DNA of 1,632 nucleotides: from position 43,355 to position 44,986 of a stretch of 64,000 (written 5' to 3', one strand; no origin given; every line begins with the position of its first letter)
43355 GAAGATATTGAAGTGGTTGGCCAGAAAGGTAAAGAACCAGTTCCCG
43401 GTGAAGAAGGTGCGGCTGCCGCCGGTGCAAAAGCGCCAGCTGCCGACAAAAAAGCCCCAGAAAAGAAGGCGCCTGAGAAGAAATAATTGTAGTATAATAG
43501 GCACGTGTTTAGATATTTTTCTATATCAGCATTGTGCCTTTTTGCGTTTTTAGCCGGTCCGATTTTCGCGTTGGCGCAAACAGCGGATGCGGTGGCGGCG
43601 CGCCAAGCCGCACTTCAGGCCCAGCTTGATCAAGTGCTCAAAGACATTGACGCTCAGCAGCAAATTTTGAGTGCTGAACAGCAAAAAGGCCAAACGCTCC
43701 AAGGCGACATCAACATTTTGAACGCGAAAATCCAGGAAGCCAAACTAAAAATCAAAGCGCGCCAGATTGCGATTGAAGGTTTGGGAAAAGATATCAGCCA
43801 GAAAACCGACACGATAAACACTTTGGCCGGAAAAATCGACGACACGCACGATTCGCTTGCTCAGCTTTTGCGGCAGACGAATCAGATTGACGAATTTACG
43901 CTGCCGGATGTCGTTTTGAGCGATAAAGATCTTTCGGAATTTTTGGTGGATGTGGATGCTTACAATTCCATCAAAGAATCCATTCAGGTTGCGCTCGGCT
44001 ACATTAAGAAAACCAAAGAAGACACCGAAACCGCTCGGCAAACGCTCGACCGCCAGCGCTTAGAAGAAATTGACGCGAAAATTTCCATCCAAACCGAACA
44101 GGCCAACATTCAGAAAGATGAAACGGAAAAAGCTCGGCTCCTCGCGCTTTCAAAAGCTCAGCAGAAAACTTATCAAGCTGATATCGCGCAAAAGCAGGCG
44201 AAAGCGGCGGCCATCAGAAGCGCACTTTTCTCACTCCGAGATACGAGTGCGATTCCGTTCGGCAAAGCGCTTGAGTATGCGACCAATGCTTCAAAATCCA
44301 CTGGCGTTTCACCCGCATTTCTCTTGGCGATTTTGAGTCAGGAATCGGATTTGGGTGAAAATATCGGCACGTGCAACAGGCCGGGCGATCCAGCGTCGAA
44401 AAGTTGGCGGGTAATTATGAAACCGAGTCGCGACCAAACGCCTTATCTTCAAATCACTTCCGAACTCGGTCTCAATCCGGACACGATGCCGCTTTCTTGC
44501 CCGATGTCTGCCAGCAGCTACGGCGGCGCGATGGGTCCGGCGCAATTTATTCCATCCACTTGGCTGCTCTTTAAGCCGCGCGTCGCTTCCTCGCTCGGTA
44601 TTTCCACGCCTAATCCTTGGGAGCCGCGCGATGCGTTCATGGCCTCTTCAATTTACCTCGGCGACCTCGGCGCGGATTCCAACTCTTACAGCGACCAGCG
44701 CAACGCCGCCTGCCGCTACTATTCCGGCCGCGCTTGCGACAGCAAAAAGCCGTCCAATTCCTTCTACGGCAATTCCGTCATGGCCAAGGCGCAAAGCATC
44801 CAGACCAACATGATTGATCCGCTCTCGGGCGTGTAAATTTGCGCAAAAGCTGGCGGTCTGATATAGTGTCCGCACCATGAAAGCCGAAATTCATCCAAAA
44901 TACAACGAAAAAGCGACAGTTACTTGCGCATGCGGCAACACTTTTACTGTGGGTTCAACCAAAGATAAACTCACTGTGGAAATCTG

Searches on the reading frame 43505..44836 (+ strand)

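Call 57: search_protein_families(library=pfam, proteins=[window:43505-44836:+], max_evalue=0.01)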
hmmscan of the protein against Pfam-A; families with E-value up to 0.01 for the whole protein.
window:43505-44836:+ (443 aa): 1 family
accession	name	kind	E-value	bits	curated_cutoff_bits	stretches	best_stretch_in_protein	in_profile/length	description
PF13406.11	SLT_2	-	3.3e-08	33.6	24.3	1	257-354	75-167/292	Transglycosylase SLT domain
